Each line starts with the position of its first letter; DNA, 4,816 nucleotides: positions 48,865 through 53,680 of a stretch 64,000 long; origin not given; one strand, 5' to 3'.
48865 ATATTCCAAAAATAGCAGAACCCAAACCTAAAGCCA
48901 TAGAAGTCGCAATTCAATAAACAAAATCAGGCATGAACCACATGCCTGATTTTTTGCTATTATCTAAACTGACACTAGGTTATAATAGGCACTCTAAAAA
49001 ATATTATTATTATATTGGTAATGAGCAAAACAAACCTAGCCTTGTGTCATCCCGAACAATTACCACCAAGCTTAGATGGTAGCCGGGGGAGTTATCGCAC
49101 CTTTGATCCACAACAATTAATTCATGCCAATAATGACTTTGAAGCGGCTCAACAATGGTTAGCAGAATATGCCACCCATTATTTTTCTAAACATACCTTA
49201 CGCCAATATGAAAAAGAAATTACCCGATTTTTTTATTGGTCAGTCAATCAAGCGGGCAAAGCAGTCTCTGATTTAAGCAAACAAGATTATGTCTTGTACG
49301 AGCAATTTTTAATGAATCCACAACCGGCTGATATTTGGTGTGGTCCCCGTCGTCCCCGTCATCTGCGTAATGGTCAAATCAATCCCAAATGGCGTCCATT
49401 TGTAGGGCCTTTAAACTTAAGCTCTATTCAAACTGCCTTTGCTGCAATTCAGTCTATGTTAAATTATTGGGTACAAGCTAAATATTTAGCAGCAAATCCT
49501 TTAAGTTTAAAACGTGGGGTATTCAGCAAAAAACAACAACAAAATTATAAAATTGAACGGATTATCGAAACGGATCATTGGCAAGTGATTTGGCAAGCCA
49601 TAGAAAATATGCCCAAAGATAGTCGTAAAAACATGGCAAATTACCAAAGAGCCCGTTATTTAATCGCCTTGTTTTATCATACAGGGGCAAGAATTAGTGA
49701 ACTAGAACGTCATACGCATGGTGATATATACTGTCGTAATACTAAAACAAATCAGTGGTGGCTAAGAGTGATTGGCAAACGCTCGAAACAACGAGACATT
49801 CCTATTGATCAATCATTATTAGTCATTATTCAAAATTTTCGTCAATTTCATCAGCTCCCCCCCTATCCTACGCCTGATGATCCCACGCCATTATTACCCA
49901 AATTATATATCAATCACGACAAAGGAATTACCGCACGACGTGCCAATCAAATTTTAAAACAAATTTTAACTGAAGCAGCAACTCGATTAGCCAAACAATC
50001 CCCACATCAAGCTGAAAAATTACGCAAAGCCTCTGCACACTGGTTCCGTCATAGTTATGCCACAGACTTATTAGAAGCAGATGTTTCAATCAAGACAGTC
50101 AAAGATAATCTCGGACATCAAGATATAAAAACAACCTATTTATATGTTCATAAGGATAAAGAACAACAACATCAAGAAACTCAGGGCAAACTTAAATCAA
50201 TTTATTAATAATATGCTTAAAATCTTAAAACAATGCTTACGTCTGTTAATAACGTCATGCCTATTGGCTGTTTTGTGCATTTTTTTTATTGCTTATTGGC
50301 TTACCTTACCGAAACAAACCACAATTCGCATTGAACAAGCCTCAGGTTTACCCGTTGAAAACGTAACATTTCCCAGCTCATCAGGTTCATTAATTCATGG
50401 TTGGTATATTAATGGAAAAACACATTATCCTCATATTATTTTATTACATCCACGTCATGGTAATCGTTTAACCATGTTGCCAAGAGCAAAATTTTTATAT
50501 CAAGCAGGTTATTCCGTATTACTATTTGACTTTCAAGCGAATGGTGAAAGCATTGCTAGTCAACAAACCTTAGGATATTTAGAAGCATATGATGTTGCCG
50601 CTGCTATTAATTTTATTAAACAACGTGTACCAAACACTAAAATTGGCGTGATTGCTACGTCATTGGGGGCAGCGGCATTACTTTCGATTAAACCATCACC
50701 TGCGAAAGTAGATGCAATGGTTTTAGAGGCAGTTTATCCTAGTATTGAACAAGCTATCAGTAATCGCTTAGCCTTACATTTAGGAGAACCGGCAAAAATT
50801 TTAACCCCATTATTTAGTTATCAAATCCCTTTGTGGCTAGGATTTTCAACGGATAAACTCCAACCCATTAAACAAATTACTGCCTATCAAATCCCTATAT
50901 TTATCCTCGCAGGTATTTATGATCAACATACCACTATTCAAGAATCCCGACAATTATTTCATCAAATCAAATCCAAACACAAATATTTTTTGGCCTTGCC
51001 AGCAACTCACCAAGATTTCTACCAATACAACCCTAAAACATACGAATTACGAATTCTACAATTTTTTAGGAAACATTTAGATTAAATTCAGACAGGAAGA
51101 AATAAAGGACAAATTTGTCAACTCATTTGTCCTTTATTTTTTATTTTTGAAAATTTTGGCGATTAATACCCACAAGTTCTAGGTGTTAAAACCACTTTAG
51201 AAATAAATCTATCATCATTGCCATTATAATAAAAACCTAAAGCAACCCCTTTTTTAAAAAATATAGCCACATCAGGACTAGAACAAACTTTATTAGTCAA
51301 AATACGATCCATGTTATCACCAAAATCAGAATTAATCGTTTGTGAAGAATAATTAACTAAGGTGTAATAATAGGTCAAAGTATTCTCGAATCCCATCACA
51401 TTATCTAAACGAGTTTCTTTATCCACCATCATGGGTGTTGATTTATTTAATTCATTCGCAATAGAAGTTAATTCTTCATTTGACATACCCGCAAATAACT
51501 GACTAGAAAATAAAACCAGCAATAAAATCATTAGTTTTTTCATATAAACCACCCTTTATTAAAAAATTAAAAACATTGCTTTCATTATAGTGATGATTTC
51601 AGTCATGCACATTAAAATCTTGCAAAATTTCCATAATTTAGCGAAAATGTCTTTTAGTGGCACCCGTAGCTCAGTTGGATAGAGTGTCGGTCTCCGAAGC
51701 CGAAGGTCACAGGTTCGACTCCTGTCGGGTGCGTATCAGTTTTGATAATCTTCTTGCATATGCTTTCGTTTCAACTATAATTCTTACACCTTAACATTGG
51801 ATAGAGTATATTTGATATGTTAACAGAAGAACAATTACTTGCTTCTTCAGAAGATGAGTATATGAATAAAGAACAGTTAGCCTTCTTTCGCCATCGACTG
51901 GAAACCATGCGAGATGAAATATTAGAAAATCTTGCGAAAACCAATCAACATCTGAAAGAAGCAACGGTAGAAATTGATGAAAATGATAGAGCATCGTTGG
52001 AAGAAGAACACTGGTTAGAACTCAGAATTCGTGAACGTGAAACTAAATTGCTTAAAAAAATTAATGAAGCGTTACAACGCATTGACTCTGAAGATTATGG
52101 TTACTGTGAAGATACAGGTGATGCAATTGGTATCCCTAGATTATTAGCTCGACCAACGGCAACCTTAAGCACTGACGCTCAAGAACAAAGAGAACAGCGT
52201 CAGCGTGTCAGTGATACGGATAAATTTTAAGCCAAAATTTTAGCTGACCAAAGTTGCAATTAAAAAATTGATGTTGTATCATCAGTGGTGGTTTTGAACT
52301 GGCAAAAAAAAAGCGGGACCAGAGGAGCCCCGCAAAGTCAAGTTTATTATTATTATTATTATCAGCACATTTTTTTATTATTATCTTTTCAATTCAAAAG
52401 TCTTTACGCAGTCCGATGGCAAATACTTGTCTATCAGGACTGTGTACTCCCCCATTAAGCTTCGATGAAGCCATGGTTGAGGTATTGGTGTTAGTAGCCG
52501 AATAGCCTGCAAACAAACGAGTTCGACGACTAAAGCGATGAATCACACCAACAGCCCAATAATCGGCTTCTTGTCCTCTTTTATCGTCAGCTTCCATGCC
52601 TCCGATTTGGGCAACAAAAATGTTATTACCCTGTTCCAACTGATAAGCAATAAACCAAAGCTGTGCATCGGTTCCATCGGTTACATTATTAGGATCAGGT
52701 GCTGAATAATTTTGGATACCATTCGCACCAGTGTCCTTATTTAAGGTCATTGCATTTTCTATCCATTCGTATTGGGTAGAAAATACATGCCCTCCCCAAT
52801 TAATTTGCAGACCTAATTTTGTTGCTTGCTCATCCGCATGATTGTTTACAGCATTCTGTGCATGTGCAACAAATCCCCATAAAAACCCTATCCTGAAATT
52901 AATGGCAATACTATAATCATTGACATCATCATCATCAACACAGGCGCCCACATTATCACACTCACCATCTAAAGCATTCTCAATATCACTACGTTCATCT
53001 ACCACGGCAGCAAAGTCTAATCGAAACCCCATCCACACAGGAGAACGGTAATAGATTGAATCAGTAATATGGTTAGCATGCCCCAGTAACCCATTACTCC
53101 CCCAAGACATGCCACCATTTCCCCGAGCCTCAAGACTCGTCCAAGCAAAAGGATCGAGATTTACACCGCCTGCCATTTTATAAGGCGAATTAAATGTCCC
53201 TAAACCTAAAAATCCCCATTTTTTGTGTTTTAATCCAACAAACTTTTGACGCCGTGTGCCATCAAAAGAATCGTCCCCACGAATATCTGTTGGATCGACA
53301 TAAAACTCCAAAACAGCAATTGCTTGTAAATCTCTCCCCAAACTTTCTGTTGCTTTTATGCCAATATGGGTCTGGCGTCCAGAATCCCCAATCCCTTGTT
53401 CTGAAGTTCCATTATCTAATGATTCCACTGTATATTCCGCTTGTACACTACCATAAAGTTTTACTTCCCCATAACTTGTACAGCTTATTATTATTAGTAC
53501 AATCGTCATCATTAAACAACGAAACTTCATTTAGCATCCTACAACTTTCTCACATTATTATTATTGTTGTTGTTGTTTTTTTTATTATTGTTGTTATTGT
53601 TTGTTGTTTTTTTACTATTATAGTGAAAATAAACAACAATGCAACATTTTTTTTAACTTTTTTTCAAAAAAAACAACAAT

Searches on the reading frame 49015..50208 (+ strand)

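Call 49: search_protein_families(library=pfam, proteins=[window:49015-50208:+])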
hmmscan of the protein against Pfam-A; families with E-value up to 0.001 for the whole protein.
window:49015-50208:+ (397 aa): 1 family
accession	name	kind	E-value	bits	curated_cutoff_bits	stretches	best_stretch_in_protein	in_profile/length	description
PF00589.27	Phage_integrase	-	1.4e-19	71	27.1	1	207-383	18-171/172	Phage integrase family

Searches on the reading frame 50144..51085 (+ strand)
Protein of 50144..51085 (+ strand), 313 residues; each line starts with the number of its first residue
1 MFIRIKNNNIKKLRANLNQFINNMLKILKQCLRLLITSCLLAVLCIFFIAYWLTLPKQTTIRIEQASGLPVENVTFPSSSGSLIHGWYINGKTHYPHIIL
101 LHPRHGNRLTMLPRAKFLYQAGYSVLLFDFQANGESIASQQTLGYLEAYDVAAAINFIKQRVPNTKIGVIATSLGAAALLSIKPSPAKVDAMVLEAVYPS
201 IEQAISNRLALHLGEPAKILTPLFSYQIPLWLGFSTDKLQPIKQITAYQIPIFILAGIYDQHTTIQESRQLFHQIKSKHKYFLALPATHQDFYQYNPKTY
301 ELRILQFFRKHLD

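Call 50: search_protein_families(library=pfam, proteins=[window:50144-51085:+])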
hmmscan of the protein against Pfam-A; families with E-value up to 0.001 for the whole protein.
window:50144-51085:+ (313 aa): 3 families
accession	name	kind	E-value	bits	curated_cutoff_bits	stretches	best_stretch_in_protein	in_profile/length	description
PF12146.15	Hydrolase_4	-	6.1e-10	39.2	27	1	99-203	8-115/239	Serine aminopeptidase, S33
PF00561.26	Abhydrolase_1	-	4.9e-08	33.4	25.8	1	96-197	1-102/245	alpha/beta hydrolase fold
PF02129.25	Peptidase_S15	-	0.00046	20.4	23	0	240-289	213-260/262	X-Pro dipeptidyl-peptidase (S15 family)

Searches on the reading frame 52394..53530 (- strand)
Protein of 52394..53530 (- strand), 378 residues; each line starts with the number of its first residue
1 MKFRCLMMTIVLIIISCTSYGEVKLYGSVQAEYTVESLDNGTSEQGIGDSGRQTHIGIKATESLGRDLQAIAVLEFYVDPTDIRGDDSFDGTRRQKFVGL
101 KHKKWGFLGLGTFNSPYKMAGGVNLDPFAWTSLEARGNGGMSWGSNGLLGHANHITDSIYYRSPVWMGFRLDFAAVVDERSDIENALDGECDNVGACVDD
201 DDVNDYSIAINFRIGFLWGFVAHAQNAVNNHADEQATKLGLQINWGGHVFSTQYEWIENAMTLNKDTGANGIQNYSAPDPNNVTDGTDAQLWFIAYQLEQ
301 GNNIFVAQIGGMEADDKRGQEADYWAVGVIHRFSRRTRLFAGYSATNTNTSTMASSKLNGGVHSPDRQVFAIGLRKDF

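Call 13: search_protein_families(library=ncbifam, proteins=[window:52394-53530:-])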
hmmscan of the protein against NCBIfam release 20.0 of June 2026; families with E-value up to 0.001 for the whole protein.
window:52394-53530:- (378 aa): 1 family
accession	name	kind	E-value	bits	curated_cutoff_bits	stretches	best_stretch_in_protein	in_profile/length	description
NF040479.1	porin_porB_Neis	equivalog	2.9e-09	36.8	480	1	8-216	6-197/344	trimeric porin PorB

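Call 52: find_encoding_contigs(protein=window:52394-53530:-, flank=6000, max_places=6)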
Protein window:52394-53530:- (378 aa): 3 contigs read that carry it; 2 places shown.
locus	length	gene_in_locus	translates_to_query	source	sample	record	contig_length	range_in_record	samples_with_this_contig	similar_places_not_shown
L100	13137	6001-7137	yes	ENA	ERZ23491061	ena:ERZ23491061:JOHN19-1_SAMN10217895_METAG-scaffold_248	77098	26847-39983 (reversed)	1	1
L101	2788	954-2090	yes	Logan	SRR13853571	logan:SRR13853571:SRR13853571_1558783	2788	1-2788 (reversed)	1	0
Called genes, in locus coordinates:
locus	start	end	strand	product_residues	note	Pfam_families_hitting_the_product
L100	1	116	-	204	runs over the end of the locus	PF07021:MetW, PF13489:Methyltransf_23, PF13847:Methyltransf_31, PF08241:Methyltransf_11, PF08242:Methyltransf_12, PF13649:Methyltransf_25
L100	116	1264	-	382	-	PF00561:Abhydrolase_1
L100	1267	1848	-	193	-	PF02325:CCB3_YggT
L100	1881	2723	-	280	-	PF03807:F420_oxidored, PF14748:P5CR_dimer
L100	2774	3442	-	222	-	PF01168:Ala_racemase_N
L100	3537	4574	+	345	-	PF00437:T2SSE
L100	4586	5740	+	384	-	PF00437:T2SSE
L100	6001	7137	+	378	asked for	PF13609:Porin_4, PF00267:Porin_1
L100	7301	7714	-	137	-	PF21157:DksA_N, PF01258:zf-dskA_traR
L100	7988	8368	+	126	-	-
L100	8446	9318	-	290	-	PF00561:Abhydrolase_1 (weak), PF12146:Hydrolase_4 (weak)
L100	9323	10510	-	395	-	PF00589:Phage_integrase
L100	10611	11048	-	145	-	PF00011:HSP20, PF17886:ArsA_HSP20 (faint)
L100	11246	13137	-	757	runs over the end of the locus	-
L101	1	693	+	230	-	?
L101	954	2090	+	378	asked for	PF13609:Porin_4, PF00267:Porin_1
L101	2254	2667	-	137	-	PF21157:DksA_N, PF01258:zf-dskA_traR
